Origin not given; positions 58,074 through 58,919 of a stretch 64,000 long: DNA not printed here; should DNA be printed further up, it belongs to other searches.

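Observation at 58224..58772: Orphan MurD C-terminal-domain paralogue inserted between murD and ftsW in the dcw cluster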

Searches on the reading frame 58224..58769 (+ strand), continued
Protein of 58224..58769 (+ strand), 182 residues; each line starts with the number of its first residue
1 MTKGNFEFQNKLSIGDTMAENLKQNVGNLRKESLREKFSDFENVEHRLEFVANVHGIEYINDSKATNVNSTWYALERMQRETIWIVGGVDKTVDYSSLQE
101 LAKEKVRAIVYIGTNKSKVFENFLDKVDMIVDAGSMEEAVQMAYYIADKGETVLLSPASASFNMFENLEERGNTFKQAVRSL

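Call 73: search_protein_families(library=phrogs, proteins=[L067:4460-5080:+, L067:5109-5738:+, L067:6992-7486:+, L067:7515-7961:+, L067:7992-8501:+, L067:8892-10574:+, L067:10574-11254:+, L067:11474-12025:+, L067:5845-6633:+], max_evalue=0.001)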
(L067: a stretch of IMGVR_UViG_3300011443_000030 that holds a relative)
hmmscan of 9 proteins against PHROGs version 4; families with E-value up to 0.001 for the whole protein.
L067:4460-5080:+ (207 aa): 3 families
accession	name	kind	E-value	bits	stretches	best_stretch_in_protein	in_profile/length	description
phrog_149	-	DNA, RNA and nucleotide metabolism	2.8e-28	99.8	1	3-199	594-800/1242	exonuclease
phrog_434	-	DNA, RNA and nucleotide metabolism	2.2e-11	44.6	1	5-194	52-238/372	RecE-like recombination exonuclease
phrog_19855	-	head and packaging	1.8e-06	26.8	1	4-121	459-579/1257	virion structural protein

L067:5109-5738:+ (210 aa): 0 families

L067:6992-7486:+ (165 aa): 0 families

L067:7515-7961:+ (149 aa): 0 families

L067:7992-8501:+ (170 aa): 0 families

L067:8892-10574:+ (561 aa): 9 families
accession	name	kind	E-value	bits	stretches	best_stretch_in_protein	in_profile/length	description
phrog_62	-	DNA, RNA and nucleotide metabolism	1.9e-98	331.7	1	51-545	675-1144/1881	DNA helicase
phrog_29996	-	unknown function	2.2e-24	86.5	2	389-538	1014-1168/1189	-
phrog_16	-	DNA, RNA and nucleotide metabolism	2.7e-12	46.7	1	91-460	272-550/986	DNA helicase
phrog_1685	-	unknown function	2.9e-12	45.7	1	423-535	1438-1550/2278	-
phrog_23807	-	unknown function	9.3e-08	31.3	0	430-514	561-649/1053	-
phrog_11354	-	unknown function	6.9e-07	30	1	442-532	13-103/116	-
phrog_21391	-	DNA, RNA and nucleotide metabolism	1.1e-06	27.1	0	404-497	1357-1453/2021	DNA helicase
phrog_21007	-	other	1.2e-05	24.6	1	417-541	38-163/857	DNA methyltransferase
phrog_11801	-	other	0.00066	17.9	0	437-534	1396-1493/2269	DNA methyltransferase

L067:10574-11254:+ (227 aa): 4 families
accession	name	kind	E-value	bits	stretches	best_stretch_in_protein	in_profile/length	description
phrog_874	-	unknown function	1.3e-69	235.7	1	1-223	65-258/277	-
phrog_18361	-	unknown function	6.3e-23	82.3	1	126-225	1-89/92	-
phrog_28019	-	unknown function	1.8e-14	54.5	1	1-32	1-32/55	-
phrog_27495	-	unknown function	2.4e-12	47.9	1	2-110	6-111/186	-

L067:11474-12025:+ (184 aa): 0 families

L067:5845-6633:+ (263 aa): 2 families
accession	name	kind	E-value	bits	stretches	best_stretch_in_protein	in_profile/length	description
phrog_31265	-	unknown function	6.6e-27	96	1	163-258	150-249/264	-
phrog_15341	-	unknown function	1e-15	58.9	1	44-150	35-145/276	-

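Call 77: search_protein_families(library=pfam, proteins=[L066:4231-4995:+, L066:5001-5582:+, L067:7992-8501:+, P0130, P0171], max_evalue=1)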
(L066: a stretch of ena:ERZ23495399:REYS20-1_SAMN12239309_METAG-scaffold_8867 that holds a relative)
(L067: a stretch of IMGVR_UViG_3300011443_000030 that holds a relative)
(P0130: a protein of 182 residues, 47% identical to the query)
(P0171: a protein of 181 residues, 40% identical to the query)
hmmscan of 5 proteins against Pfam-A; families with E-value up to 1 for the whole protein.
L066:4231-4995:+ (255 aa): 3 families
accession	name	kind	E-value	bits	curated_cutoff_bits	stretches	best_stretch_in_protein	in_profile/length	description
PF08245.18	Mur_ligase_M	-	8.8e-25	88.3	24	1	104-244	1-156/200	Mur ligase middle domain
PF21377.3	MurD_N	-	1.2e-11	44.9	24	1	4-74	2-73/76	MurD N-terminal domain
PF21799.2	MurD-like_N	-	0.0082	16.8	27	1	2-81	1-79/88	Mur ligase MurD-like, N-terminal domain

L066:5001-5582:+ (194 aa): 2 families
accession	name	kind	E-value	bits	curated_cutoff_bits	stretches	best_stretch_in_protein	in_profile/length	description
PF02875.26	Mur_ligase_C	-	3.6e-13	50.9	28.4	1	53-163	1-125/127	Mur ligase, glutamate ligase domain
PF09718.15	Tape_meas_lam_C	-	0.11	13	23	1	15-40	44-69/76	Lambda phage tail tape-measure protein (Tape_meas_lam_C)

L067:7992-8501:+ (170 aa): 2 families
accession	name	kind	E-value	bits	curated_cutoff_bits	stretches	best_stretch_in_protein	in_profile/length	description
PF02875.26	Mur_ligase_C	-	1.1e-15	59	28.4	1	33-146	1-127/127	Mur ligase, glutamate ligase domain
PF20821.2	C1_PlyCB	-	0.0015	18.9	30.5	1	106-131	39-64/65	Streptococcus virus C1, PlyCB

P0130 (182 aa): 1 family
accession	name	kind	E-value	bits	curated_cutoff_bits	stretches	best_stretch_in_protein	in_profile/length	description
PF02875.26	Mur_ligase_C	-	1.1e-09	39.6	28.4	1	46-157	1-125/127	Mur ligase, glutamate ligase domain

P0171 (181 aa): 1 family
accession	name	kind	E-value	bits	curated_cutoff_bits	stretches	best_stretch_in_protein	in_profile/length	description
PF02875.26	Mur_ligase_C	-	1.2e-08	36.3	28.4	1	46-158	1-126/127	Mur ligase, glutamate ligase domain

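Call 81: search_protein_families(library=phrogs, proteins=[L067:259-1308:-, L067:1795-2424:-, L067:2433-2858:-, L067:3942-4460:+, L067:12054-12479:+, L067:12486-13250:+, L067:12991-14685:+, L067:14711-15133:+, L067:15392-15985:+], max_evalue=0.001)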
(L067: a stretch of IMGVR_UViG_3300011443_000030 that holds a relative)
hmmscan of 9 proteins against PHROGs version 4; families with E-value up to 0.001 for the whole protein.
L067:259-1308:- (349 aa): 2 families
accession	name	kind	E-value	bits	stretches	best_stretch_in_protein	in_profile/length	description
phrog_1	-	integration and excision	1.1e-34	121.7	1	12-336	124-436/611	integrase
phrog_216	-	integration and excision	6e-18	66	1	154-347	38-236/301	integrase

L067:1795-2424:- (209 aa): 1 family
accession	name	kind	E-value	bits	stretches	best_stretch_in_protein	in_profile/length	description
phrog_21933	-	unknown function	1.8e-07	32.1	1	41-173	25-126/139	-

L067:2433-2858:- (141 aa): 11 families
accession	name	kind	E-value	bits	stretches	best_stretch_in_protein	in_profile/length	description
phrog_4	-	transcription regulation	1.1e-09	38.8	1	19-99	127-211/400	transcriptional repressor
phrog_8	-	transcription regulation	3.3e-08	34.4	1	21-113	73-168/346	transcriptional regulator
phrog_3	-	transcription regulation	4.3e-08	34.4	1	20-115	84-182/430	transcriptional repressor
phrog_2967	-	transcription regulation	4.4e-07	30.7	1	21-107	7-90/225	transcriptional regulator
phrog_1373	-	transcription regulation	1.6e-05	25.9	1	26-81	65-121/166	transcriptional regulator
phrog_4583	-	transcription regulation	4.1e-05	24.5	1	21-79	7-66/81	transcriptional repressor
phrog_2439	-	transcription regulation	6.4e-05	23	1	27-122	10-106/367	transcriptional regulator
phrog_7241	-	transcription regulation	0.00024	22.1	1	27-79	64-117/122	transcriptional regulator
phrog_2328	-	transcription regulation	0.00027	21.7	1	29-87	20-79/128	transcriptional repressor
phrog_38278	-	unknown function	0.00045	21.3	1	13-81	6-74/180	-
phrog_2339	-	DNA, RNA and nucleotide metabolism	0.00055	20.9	1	9-80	10-83/98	HTH DNA binding protein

L067:3942-4460:+ (173 aa): 1 family
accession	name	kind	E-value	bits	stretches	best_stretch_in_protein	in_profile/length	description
phrog_21613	-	unknown function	2.8e-30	106.3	1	6-120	5-119/166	-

L067:12054-12479:+ (142 aa): 13 families
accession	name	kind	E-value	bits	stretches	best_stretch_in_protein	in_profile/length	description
phrog_119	-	DNA, RNA and nucleotide metabolism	9.4e-18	65.2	1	3-86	178-267/443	HNH endonuclease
phrog_144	-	DNA, RNA and nucleotide metabolism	2.3e-11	44.6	1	3-79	59-138/175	HNH endonuclease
phrog_8446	-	DNA, RNA and nucleotide metabolism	1.2e-08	35.8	1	14-77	126-199/211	HNH endonuclease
phrog_589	-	DNA, RNA and nucleotide metabolism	1.9e-08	35.3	1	4-75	67-140/179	HNH endonuclease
phrog_24030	-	DNA, RNA and nucleotide metabolism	5.3e-07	30.3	1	19-85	9-74/342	RNA ligase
phrog_1271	-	DNA, RNA and nucleotide metabolism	1.1e-06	29.2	1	14-83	252-325/361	HNH endonuclease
phrog_5200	-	DNA, RNA and nucleotide metabolism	2.5e-06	28.5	1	8-85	20-96/154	HNH endonuclease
phrog_8048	-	DNA, RNA and nucleotide metabolism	4.3e-06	27.1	1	6-75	154-228/273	HNH endonuclease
phrog_333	-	DNA, RNA and nucleotide metabolism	7.1e-06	27.2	1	1-72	6-77/138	HNH endonuclease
phrog_5956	-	DNA, RNA and nucleotide metabolism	7.9e-06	26.6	1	12-76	43-110/138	HNH endonuclease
phrog_7370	-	DNA, RNA and nucleotide metabolism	3.8e-05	24.7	1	20-75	33-85/115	HNH endonuclease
phrog_8060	-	unknown function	0.00023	22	1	6-75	16-81/213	-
phrog_4581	-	head and packaging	0.00045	20.7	1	14-76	51-111/395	terminase small subunit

L067:12486-13250:+ (255 aa): 6 families
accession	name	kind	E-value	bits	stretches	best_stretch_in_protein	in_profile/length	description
phrog_2514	-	DNA, RNA and nucleotide metabolism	1.1e-33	117.7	1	1-147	2-156/270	DnaD-like helicase loader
phrog_27581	-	unknown function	2.7e-18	67.5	1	2-110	26-141/216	-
phrog_186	-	DNA, RNA and nucleotide metabolism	1.2e-12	49.1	1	1-237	19-247/308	DnaD-like helicase loader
phrog_7498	-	DNA, RNA and nucleotide metabolism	3.1e-10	40.7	1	2-139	5-140/296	DnaD-like helicase loader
phrog_35955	-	unknown function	1.9e-06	28.5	1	2-125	2-127/285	-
phrog_36825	-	unknown function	0.00083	20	0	1-108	1-111/279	-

L067:12991-14685:+ (565 aa): 5 families
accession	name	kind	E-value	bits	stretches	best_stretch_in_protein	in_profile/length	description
phrog_19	-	DNA, RNA and nucleotide metabolism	5.2e-40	138.9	1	45-500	119-565/621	DnaB-like replicative helicase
phrog_18375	-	DNA, RNA and nucleotide metabolism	2.4e-36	126.2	1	259-510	357-606/644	DNA primase/helicase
phrog_239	-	DNA, RNA and nucleotide metabolism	6.7e-16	59.4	1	248-499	325-582/801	DNA primase/helicase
phrog_5482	-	unknown function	4.3e-15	56.3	1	253-484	27-255/341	-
phrog_19930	-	DNA, RNA and nucleotide metabolism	7.4e-05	22.2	1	350-505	474-629/865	DNA polymerase/primase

L067:14711-15133:+ (141 aa): 2 families
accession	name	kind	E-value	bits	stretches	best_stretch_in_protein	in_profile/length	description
phrog_503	-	unknown function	3.8e-19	69.8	1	54-126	43-115/144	-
phrog_12476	-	unknown function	0.00025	21.9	1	72-124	2-54/85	-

L067:15392-15985:+ (198 aa): 5 families
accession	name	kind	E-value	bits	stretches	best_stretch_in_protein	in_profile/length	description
phrog_51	-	head and packaging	3.9e-29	103.2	1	11-180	73-224/261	terminase small subunit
phrog_2606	-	head and packaging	4.1e-14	53.6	1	21-181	83-258/310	terminase small subunit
phrog_17390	-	unknown function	6.4e-12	46.1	1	26-89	2-65/69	-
phrog_5334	-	head and packaging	2.9e-05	25.3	1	32-103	22-90/162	terminase small subunit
phrog_641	-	head and packaging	0.00094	20.7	0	27-94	3-70/162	terminase small subunit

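Call 84: fold_search(model_id=the predicted structure, library=viral)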
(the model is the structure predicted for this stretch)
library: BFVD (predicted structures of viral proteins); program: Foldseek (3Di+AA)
matches with E <= 10: 1116; with E <= 0.001: 1
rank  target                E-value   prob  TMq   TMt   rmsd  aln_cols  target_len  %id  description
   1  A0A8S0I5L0            4.8e-12  1.00  0.67  0.45  10.6       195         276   25  (no name in the UniProt tables at hand)
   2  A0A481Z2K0            1.0e-02  0.84  0.28  0.20   9.8       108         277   11  Uncharacterized protein [Pithovirus LCPAC101]
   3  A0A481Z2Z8            1.0e-02  0.10  0.14  0.14  13.2       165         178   10  Uncharacterized protein [Pithovirus LCPAC101]
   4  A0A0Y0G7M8            3.4e-02  0.41  0.29  0.18  18.3       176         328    9  Uncharacterized protein [Glossina hytrovirus (isolate Glossina pallidipes/Ethiopia/Seibersdorf/-)]
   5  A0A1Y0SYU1            3.6e-02  0.33  0.25  0.25  12.9       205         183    8  Tyrosine specific protein phosphatases domain-containing protein [Pseudomonas phage Phabio]
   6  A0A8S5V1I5            3.6e-02  0.28  0.24  0.26   8.7       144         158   17  Bacterial dnaA protein [Myoviridae sp. ctJ2i1]
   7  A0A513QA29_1          4.1e-02  0.38  0.30  0.07   9.8       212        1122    9  Polyprotein 1a (Fragment) [Porcine torovirus]
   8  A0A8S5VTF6            4.3e-02  0.41  0.27  0.16   7.7       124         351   11  Dihydrofolate reductase [Ackermannviridae sp.]
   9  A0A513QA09            4.3e-02  0.38  0.31  0.08   9.8       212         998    8  Polyprotein 1a (Fragment) [Porcine torovirus]
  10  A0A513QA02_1          4.9e-02  0.35  0.29  0.07   9.4       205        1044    8  Polyprotein 1a (Fragment) [Porcine torovirus]
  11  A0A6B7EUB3            6.0e-02  0.60  0.31  0.33   5.3       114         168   18  (no name in the UniProt tables at hand)
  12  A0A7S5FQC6            6.0e-02  0.33  0.22  0.27   7.2       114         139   10  Uncharacterized protein [Bacteriophage DSS3_VP1]
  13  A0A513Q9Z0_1          6.0e-02  0.33  0.30  0.06   9.8       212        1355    8  Replicase polyprotein 1ab (Fragment) [Porcine torovirus]
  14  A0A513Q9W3            6.3e-02  0.33  0.30  0.08   9.8       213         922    8  Polyprotein 1a (Fragment) [Porcine torovirus]
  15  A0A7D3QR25            7.7e-02  0.30  0.27  0.11   6.9       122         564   11  (no name in the UniProt tables at hand)
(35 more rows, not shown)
